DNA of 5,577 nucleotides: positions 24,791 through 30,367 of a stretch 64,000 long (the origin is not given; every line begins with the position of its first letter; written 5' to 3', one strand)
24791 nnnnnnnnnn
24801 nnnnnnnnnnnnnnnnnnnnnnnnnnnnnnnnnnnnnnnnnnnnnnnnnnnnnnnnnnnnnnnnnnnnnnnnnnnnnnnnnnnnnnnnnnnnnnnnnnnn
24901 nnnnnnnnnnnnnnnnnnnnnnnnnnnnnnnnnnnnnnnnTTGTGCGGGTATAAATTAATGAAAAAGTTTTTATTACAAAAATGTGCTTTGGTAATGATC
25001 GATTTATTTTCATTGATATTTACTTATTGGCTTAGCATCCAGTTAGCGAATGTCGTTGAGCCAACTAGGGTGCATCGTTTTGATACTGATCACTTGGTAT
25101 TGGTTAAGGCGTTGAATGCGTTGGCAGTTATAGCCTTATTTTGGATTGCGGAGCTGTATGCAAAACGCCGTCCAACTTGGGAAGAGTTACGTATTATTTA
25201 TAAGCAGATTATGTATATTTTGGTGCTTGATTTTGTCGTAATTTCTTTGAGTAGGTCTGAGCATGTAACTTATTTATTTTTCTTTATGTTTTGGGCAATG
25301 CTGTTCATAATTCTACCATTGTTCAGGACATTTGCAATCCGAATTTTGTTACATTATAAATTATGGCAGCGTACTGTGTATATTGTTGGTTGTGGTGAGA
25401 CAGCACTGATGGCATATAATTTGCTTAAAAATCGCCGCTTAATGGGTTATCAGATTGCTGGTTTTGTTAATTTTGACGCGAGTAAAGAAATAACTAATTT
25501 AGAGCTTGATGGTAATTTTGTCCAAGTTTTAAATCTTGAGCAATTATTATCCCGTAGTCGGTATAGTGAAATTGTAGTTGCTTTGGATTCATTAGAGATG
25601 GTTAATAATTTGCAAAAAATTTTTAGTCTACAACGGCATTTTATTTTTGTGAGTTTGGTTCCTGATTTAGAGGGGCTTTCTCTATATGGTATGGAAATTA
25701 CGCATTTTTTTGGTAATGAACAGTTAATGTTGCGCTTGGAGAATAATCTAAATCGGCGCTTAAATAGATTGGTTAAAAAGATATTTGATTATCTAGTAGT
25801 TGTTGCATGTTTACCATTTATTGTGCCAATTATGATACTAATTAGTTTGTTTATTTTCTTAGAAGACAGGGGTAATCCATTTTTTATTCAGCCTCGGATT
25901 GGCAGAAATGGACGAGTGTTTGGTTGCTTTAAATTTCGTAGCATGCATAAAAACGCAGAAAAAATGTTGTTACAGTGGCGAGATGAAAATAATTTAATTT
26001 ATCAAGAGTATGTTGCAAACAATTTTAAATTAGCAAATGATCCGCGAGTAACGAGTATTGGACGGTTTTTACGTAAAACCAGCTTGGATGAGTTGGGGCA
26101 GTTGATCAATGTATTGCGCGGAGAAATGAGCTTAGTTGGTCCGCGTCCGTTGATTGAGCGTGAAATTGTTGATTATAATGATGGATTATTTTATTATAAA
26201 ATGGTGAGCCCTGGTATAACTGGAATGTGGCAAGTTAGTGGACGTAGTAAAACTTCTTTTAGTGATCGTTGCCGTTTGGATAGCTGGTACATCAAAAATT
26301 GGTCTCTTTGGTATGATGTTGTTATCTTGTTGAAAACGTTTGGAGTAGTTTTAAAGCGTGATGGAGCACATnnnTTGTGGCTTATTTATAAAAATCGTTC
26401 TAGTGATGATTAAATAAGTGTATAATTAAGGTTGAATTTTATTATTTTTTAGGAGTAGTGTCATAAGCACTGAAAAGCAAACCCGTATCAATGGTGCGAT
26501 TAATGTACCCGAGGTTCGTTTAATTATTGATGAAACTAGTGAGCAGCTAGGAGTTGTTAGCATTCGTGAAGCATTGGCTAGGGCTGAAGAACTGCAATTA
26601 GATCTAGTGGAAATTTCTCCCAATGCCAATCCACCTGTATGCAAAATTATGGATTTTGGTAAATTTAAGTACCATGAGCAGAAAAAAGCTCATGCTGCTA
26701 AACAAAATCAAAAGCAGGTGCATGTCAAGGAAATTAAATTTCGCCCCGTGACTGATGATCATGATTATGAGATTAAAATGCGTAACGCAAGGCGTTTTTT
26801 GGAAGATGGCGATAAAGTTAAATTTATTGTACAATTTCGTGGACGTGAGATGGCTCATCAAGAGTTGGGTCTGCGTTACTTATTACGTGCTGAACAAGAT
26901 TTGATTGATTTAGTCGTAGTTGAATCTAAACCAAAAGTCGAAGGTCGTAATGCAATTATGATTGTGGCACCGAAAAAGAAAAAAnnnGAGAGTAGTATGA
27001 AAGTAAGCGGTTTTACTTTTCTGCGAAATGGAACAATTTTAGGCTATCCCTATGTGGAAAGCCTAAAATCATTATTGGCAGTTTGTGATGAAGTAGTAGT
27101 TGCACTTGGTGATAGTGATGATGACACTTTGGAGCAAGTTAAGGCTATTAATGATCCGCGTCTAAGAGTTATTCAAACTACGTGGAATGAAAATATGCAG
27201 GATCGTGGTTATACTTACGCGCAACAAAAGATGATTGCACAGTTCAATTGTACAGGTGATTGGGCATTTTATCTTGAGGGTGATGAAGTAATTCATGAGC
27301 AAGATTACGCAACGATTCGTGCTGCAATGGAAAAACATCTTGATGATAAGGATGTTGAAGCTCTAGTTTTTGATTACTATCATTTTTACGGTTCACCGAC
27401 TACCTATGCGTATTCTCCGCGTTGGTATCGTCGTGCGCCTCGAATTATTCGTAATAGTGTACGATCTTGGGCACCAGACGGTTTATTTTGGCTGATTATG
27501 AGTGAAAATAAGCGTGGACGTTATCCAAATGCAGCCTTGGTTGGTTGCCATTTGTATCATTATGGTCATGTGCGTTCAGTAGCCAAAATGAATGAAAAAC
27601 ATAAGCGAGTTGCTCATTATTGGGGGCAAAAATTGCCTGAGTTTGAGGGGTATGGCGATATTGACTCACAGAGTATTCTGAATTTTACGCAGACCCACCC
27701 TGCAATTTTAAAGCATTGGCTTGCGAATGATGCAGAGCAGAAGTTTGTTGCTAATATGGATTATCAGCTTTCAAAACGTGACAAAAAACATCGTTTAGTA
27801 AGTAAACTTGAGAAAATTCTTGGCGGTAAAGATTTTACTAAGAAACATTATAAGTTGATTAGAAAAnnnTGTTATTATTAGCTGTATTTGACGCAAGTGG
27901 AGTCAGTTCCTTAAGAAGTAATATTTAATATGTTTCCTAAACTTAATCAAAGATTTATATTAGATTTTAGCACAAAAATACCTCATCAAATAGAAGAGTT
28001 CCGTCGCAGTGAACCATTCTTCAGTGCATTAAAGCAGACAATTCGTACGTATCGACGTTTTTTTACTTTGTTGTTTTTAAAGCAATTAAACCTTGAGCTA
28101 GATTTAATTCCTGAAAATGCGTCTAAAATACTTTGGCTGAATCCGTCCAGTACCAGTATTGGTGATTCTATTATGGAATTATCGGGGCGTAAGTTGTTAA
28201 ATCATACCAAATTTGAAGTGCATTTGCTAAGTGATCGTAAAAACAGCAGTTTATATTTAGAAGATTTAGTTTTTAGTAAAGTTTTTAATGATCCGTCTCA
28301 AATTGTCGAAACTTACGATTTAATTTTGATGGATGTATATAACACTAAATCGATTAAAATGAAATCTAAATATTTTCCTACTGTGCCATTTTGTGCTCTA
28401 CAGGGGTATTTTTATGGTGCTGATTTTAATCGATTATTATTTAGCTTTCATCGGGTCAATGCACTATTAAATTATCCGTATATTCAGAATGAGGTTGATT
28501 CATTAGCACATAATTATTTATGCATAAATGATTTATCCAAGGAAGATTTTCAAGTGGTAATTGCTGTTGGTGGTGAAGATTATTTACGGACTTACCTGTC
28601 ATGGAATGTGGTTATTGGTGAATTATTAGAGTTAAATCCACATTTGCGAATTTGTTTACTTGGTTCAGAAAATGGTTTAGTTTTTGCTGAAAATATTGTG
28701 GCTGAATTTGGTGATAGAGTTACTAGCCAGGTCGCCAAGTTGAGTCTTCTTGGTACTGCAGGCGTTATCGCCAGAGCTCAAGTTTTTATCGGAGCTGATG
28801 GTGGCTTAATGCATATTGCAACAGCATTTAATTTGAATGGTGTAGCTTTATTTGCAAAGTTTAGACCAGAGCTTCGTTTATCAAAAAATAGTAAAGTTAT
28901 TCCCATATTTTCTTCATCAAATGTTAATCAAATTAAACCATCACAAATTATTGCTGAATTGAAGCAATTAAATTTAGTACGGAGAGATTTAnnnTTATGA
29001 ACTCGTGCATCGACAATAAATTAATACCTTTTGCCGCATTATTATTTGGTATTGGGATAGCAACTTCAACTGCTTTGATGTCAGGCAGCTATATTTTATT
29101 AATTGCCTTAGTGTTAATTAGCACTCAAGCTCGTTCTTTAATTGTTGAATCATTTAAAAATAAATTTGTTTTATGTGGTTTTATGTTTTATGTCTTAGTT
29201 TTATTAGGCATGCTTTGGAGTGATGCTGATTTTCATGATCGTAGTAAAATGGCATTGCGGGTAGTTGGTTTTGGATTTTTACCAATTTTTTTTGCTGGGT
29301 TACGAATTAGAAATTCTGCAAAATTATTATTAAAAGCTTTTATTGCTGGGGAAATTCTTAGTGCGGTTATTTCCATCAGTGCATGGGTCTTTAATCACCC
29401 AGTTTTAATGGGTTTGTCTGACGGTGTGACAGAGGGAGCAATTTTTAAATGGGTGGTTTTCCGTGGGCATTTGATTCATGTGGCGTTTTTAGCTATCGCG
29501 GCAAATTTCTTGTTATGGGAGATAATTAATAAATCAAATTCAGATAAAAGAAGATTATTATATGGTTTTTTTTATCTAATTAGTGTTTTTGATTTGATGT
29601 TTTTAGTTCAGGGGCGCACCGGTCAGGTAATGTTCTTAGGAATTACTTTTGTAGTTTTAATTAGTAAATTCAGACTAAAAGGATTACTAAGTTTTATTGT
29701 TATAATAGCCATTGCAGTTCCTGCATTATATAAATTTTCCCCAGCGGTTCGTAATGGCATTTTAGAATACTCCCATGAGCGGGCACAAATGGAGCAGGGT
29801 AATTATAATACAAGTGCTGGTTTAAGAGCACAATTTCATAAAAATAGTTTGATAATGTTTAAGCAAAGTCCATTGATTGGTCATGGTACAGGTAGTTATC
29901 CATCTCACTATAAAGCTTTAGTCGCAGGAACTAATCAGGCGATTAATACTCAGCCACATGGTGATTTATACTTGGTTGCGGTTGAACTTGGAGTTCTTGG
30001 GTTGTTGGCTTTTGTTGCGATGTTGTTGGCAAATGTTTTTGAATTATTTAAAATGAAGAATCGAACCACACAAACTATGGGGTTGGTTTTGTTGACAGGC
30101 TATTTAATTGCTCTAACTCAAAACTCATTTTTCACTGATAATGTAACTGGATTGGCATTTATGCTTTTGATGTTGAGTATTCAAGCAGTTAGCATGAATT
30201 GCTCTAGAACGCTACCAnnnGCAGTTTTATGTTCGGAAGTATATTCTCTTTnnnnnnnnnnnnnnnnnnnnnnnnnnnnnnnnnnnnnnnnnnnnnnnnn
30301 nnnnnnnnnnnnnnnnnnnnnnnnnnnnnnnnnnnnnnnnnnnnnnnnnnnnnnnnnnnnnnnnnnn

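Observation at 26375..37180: Conserved thrS-infC-rpmI-rplT operon broken: infC heads a 10-kb LPS core/ligase/modification unit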

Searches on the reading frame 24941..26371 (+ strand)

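Call 50: search_protein_families(library=pfam, proteins=[window:24941-26371:+], max_evalue=0.01)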
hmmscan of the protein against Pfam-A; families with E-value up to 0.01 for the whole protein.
window:24941-26371:+ (477 aa): 1 family
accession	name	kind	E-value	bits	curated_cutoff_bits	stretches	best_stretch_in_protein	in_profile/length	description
PF02397.22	Bac_transf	-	1.1e-62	211.2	27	1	279-472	1-179/179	Bacterial sugar transferase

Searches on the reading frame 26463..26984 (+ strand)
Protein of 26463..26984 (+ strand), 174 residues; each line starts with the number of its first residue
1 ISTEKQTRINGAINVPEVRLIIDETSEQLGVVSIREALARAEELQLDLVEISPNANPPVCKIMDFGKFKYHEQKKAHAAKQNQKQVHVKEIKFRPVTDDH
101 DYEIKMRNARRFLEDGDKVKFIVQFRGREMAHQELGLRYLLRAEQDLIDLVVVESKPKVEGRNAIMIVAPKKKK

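Call 5: search_protein_families(library=pfam, proteins=[window:26463-26984:+])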
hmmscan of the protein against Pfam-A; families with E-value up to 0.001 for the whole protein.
window:26463-26984:+ (174 aa): 2 families
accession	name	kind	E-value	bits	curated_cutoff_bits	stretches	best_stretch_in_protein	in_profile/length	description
PF00707.27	IF3_C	-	1.1e-34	118.6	34.8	1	86-171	1-86/86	Translation initiation factor IF-3, C-terminal domain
PF05198.21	IF3_N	-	8.5e-31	106.4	26.9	1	9-78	1-69/70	Translation initiation factor IF-3, N-terminal domain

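Call 6: search_protein_families(library=ncbifam, proteins=[window:26463-26984:+])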
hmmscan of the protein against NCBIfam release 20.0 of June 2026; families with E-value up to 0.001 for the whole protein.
window:26463-26984:+ (174 aa): 1 family
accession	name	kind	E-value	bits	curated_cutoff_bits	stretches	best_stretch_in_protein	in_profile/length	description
TIGR00168.2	infC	equivalog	3.8e-74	248.1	60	1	4-173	2-170/170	translation initiation factor IF-3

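Call 13: find_related_loci(query=window:26463-26984:+, collection=genome_contigs, flank=10000)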
Query window:26463-26984:+ (174 aa) in genome_contigs; peptide patterns used: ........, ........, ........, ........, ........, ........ (x = any residue, [..] = any of these).
600 stretches matched a pattern (row limit reached: there are more); 592 encode a relative of the query (tblastn E <= 1e-3); the best 80 are kept; 80 distinct loci.
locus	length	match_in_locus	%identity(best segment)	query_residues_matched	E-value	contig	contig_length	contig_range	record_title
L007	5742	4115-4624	93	1-170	2e-105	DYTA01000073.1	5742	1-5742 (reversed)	MAG TPA_asm: Nitrosospira multiformis isolate SulCav_PC08_3_32_9 SulCav_PC08-3_12791_length_5742_cov_4.864955, whole gen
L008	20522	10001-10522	86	1-174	6e-101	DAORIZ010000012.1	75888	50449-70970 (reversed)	MAG TPA_asm: Burkholderiales bacterium isolate AMR_MDS_5564 NODE_46_length_75888_cov_24.923674, whole genome shotgun seq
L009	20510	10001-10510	88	1-170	7e-101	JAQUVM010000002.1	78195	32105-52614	MAG: Burkholderiales bacterium isolate STD2_167 NODE_1033_length_78195_cov_3.642068_Sandtown_D2, whole genome shotgun se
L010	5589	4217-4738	72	1-174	3e-84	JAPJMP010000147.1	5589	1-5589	MAG: Burkholderiales bacterium isolate MAG04 k99_1512237, whole genome shotgun sequence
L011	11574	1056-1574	68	1-174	1e-73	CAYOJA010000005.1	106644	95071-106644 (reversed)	MAG TPA_asm: uncultured Thiobacillus sp. isolate SRP189682_co1_107 genome assembly, contig: NODE_114_length_106644_cov_2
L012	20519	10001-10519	66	1-174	2e-72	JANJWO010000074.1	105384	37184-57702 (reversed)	MAG: Hydrogenophilaceae bacterium isolate RS261_metabat.bin.26 RS261_k141_101063, whole genome shotgun sequence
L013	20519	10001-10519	61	1-174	3e-69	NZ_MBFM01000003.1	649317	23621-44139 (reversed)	Thauera phenolivorans strain ZV1C Scaffold3, whole genome shotgun sequence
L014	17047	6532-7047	64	1-173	1e-68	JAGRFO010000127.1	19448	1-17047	MAG: Rhodocyclaceae bacterium isolate HKST-UBA153 2008_95613, whole genome shotgun sequence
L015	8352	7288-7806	65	1-173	5e-68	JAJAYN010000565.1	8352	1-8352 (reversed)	MAG: Burkholderiales bacterium isolate CAN_BIN11 c_000000182265, whole genome shotgun sequence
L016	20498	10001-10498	63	8-174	5e-68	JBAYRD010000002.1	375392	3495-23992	MAG: Halothiobacillaceae bacterium isolate SO_2016_LW2_33 scaffold00006_LW138R_2016, whole genome shotgun sequence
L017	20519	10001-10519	60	1-174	2e-67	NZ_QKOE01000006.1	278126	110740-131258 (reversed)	Parazoarcus communis SWub3 = DSM 12120 strain SWub3 NODE_6_length_278126_cov_143.014428, whole genome shotgun sequence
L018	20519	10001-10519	61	1-174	4e-67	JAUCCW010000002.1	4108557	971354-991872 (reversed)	MAG: Thauera sp. isolate R32x_68d_np_Bin2.3 contig_33, whole genome shotgun sequence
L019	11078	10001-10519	63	1-173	1e-66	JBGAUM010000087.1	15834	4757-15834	MAG: Usitatibacteraceae bacterium isolate MAG_MBR_H10.61 MBRH10-61_opera_contig_12861, whole genome shotgun sequence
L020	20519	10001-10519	61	1-174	2e-66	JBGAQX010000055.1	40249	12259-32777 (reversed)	MAG: Rhodocyclaceae bacterium isolate MAG_AAO_AS.49 AAOAS-49_scaffold_6129, whole genome shotgun sequence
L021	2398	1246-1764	64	1-173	4e-67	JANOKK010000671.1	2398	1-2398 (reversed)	MAG: Betaproteobacteria bacterium isolate VAR_48_concoct_206 VAR_48_k141_2058488, whole genome shotgun sequence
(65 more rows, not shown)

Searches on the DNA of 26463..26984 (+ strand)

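Call 70: build_rna_model(alignment_id=A6, structure=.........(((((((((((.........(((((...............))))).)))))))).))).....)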
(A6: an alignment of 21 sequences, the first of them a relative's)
Model R2 built from alignment A6 (21 sequences, 72 columns); structure: as given.
model positions 57; base pairs 16; branch points 0; effective number of sequences 21; information 0.911 bits per position. Calibrated on 0.2 Mb of random sequence (short: E-values are rough).
structure used (alignment columns):
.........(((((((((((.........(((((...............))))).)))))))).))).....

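Call 73: search_rna_families(sources=[L013, L014, L025, L039, L070], threshold=gathering)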
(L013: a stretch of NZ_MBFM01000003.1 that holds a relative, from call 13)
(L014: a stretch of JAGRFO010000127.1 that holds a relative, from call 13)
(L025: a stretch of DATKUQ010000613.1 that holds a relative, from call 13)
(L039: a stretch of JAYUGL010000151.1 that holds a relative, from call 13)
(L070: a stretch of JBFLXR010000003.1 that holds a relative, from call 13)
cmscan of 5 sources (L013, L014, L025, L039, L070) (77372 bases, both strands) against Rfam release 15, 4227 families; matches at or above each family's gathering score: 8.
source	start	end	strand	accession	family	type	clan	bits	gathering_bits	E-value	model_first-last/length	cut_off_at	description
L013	7164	7237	+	RF00005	tRNA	Gene; tRNA;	CL00001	70.5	29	2.8e-13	1-71/71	no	tRNA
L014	4357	4430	+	RF00005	tRNA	Gene; tRNA;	CL00001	70.5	29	2.8e-13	1-71/71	no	tRNA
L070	7935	8008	+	RF00005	tRNA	Gene; tRNA;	CL00001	69.2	29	6.3e-13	1-71/71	no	tRNA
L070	16533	16606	+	RF00005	tRNA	Gene; tRNA;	CL00001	59.5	29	3e-10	1-71/71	no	tRNA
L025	5837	5910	+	RF00005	tRNA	Gene; tRNA;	CL00001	59.4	29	3.1e-10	1-71/71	no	tRNA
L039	9193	9266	+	RF00005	tRNA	Gene; tRNA;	CL00001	57.9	29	8.1e-10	1-71/71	no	tRNA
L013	15536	15609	+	RF00005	tRNA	Gene; tRNA;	CL00001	56.6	29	1.9e-09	1-71/71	no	tRNA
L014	12735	12818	-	RF00005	tRNA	Gene; tRNA;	CL00001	55.7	29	3.3e-09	1-71/71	no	tRNA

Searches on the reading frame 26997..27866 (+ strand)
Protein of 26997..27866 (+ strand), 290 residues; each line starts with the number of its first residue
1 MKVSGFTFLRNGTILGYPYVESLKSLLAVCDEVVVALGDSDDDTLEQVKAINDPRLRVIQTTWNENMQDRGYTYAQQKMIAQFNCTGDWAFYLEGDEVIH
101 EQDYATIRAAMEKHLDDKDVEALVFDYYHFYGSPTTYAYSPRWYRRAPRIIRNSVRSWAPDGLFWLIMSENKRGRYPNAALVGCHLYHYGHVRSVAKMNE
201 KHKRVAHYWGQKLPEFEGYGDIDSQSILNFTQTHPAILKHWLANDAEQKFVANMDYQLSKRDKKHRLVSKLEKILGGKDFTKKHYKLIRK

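Call 5: search_protein_families(library=pfam, proteins=[window:26997-27866:+])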
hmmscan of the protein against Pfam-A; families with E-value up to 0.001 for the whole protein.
window:26997-27866:+ (290 aa): 2 families
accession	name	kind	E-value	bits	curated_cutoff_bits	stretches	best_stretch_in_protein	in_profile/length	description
PF00535.33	Glycos_transf_2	-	5.8e-06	26.8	23.3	1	21-140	15-128/168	Glycosyl transferase family 2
PF13704.12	Glyco_tranf_2_4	-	7.8e-06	26.7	27.5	1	30-109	19-96/98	Glycosyl transferase family 2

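Call 6: search_protein_families(library=ncbifam, proteins=[window:26997-27866:+])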
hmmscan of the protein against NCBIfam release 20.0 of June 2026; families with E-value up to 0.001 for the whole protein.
window:26997-27866:+ (290 aa): 0 families

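Call 42: find_homologous_proteins(query=window:26997-27866:+)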
Query window:26997-27866:+ (290 aa): 5947 proteins with E <= 0.001 among 6298 candidates; the best 120 are listed.
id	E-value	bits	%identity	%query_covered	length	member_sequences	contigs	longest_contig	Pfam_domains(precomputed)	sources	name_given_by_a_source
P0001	1.4e-190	650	94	100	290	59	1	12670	-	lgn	-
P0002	7.3e-169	579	85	100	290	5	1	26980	-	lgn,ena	-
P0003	4.2e-165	567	81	100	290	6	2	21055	PF00535.33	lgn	-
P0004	6.4e-165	566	82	100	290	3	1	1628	-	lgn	-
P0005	1.9e-164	564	82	100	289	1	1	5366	PF00535.33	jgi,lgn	jgi:glycosyltransferase involved in cell wall biosynthesis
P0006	8.5e-164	562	81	100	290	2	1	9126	-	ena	-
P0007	1.2e-163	562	81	100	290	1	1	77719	-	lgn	-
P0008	3.3e-163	560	81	100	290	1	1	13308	-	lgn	-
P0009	4.9e-163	560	81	99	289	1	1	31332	-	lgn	-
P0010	9.4e-163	559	82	100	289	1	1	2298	-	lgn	-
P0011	1.9e-162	558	81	100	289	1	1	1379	-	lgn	-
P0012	2.4e-162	558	81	100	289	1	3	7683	-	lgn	-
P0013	3.4e-162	557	81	100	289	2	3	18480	-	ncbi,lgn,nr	ncbi:MAG: glycosyltransferase [Proteobacteria bacterium]|nr:MAG: glycosyltransferase [Pseudomonadota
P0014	8.4e-162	556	78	100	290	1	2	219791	-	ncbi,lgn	-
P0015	1.6e-161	555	80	100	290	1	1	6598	-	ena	-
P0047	1.1e-136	473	67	100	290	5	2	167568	-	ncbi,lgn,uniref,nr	ncbi:hypothetical protein IGB42_03031 [Andreprevotia sp. IGB-42]|uniref:glycosyltransferase family 2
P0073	3.7e-131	455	67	99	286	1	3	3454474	PF00535.33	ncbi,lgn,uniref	ncbi:glycosyltransferase [Chitinibacter sp. SCUT-21]|uniref:glycosyltransferase family 2 protein n=1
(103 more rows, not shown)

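Call 43: find_encoding_contigs(protein=P0073, flank=8000, max_places=2)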
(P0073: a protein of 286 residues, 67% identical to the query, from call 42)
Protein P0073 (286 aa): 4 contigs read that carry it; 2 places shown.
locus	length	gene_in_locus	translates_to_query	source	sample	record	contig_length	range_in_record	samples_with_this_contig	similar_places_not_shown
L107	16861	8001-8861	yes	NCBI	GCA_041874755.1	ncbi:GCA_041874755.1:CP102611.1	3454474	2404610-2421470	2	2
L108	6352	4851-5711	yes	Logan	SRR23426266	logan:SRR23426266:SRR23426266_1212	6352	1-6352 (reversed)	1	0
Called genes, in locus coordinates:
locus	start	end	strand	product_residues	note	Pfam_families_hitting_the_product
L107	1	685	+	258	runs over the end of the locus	PF08478:POTRA_1, PF03799:FtsQ_DivIB_C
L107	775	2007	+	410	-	PF11104:PilM_2 (faint), PF14450:FtsA (weak), PF02491:SHS2_FTSA, PF06723:MreB_Mbl, PF06277:EutA (weak), PF14450:FtsA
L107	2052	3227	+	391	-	PF00091:Tubulin, PF12327:FtsZ_C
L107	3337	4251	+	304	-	PF03331:LpxC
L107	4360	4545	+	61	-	-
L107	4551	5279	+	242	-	PF20260:PUA_4, PF04452:Methyltrans_RNA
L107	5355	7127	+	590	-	PF00664:ABC_membrane, PF13401:AAA_22 (faint), PF00005:ABC_tran, PF02463:SMC_N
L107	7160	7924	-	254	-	PF00535:Glycos_transf_2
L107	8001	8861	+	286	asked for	PF00535:Glycos_transf_2 (weak)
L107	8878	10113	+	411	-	PF04932:Wzy_C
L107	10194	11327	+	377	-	PF00561:Abhydrolase_1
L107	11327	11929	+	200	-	PF01209:Ubie_methyltran (faint), PF13489:Methyltransf_23, PF07021:MetW, PF13847:Methyltransf_31, PF08241:Methyltransf_11, PF08242:Methyltransf_12 (weak), PF13649:Methyltransf_25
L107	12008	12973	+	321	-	PF01408:GFO_IDH_MocA, PF22725:GFO_IDH_MocA_C3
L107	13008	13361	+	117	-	PF09951:Imm33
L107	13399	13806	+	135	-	-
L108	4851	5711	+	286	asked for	PF00535:Glycos_transf_2 (weak)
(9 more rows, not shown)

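Call 44: find_encoding_contigs(protein=P0047, flank=8000, max_places=2)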
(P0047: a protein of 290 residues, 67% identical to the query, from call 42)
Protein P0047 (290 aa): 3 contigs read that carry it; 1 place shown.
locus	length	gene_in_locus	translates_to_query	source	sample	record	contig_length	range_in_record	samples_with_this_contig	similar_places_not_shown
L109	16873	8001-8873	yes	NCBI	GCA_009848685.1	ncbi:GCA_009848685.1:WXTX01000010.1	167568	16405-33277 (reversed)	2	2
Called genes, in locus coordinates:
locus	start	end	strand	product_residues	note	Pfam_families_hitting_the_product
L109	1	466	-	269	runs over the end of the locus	PF00497:SBP_bac_3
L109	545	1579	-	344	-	PF06068:TIP49 (weak), PF05496:RuvB_N, PF01078:Mg_chelatase (faint), PF00004:AAA, PF07728:AAA_5, PF17864:AAA_lid_4, PF05491:WHD_RuvB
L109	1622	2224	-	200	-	PF01330:RuvA_N, PF21176:RecR_HhH (faint), PF00633:HHH (faint), PF14520:HHH_5, PF07499:RuvA_C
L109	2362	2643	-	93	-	PF13453:Zn_ribbon_TFIIB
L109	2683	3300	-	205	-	PF02698:DUF218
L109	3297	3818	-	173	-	PF02075:RuvC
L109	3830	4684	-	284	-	PF03544:TonB_C (weak)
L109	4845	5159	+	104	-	PF13442:Cytochrome_CBB3 (weak), PF00034:Cytochrom_C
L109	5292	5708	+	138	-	PF21157:DksA_N, PF01258:zf-dskA_traR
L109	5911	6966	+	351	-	PF00793:DAHP_synth_1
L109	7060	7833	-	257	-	PF00535:Glycos_transf_2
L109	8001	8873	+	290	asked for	-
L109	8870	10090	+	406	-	PF04932:Wzy_C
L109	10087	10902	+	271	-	PF00535:Glycos_transf_2, PF10111:Glyco_tranf_2_2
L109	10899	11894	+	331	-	PF01075:Glyco_transf_9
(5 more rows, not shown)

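Call 74: search_solved_structures(query=window:26997-27866:+, max_evalue=1)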
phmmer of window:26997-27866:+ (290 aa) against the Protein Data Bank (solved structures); distinct sequences matched with E-value up to 1: 2.
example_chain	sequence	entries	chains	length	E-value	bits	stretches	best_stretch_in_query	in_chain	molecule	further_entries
22ao_A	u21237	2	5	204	0.17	14.7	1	24-204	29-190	GmaR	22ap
4jeg_B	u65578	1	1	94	0.23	14.3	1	80-139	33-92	Monobody CS1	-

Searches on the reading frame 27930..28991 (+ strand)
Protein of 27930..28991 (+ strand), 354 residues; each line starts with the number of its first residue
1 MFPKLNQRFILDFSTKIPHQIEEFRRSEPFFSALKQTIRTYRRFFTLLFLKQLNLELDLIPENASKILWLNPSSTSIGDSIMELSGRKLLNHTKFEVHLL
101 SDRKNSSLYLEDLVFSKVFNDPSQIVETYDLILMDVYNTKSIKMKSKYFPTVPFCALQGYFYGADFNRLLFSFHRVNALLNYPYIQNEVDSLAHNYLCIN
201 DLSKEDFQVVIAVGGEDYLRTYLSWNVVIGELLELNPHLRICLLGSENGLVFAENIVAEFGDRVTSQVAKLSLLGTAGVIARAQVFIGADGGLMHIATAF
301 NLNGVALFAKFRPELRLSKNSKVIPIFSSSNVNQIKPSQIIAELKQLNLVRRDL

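Call 5: search_protein_families(library=pfam, proteins=[window:27930-28991:+])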
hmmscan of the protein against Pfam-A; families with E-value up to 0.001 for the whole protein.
window:27930-28991:+ (354 aa): 1 family
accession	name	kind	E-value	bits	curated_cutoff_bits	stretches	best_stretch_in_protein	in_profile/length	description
PF01075.23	Glyco_transf_9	-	7.7e-11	42.2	22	1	225-314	126-215/247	Glycosyltransferase family 9 (heptosyltransferase)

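Call 6: search_protein_families(library=ncbifam, proteins=[window:27930-28991:+])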
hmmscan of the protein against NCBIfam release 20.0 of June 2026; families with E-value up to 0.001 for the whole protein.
window:27930-28991:+ (354 aa): 5 families
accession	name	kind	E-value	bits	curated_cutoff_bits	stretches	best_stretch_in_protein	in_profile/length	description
TIGR02193.1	heptsyl_trn_I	equivalog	3.9e-10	39.5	185.3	1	225-347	201-319/320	lipopolysaccharide heptosyltransferase I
TIGR02201.1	heptsyl_trn_III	equivalog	2e-06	27.1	170.2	1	261-310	239-288/344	putative lipopolysaccharide heptosyltransferase III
NF008204.0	PRK10964.1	equivalog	4.6e-06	26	437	1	180-347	152-319/322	lipopolysaccharide heptosyltransferase RfaC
TIGR02195.1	heptsyl_trn_II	equivalog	5e-06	25.9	134.6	1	238-325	208-301/339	lipopolysaccharide heptosyltransferase II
NF008162.0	PRK10916.1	equivalog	0.00046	19.5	569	1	241-327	216-308/348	ADP-heptose--LPS heptosyltransferase RfaF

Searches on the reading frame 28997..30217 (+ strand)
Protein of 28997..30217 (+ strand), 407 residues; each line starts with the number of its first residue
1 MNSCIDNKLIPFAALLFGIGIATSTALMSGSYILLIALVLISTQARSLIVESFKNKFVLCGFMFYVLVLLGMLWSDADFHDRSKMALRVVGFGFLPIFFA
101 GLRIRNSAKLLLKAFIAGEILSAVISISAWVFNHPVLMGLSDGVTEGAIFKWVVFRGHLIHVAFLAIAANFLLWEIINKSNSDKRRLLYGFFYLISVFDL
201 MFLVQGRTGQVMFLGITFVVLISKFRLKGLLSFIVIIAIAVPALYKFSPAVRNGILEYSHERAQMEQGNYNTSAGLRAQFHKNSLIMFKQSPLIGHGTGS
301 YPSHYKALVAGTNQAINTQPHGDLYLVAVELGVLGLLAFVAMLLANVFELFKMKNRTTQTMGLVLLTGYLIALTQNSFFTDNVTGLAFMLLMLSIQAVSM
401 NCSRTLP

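Call 5: search_protein_families(library=pfam, proteins=[window:28997-30217:+])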
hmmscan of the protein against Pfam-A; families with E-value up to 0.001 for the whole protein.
window:28997-30217:+ (407 aa): 1 family
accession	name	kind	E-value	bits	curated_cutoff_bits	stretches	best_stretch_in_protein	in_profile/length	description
PF04932.20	Wzy_C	-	1e-15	58.3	31.7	1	195-340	4-149/149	O-Antigen ligase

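Call 6: search_protein_families(library=ncbifam, proteins=[window:28997-30217:+])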
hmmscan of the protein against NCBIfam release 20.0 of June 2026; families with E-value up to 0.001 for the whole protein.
window:28997-30217:+ (407 aa): 1 family
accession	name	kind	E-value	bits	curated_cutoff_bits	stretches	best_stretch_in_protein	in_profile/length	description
TIGR02614.1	ftsW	equivalog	6.2e-06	25.5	337.5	1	167-378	117-313/357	putative lipid II flippase FtsW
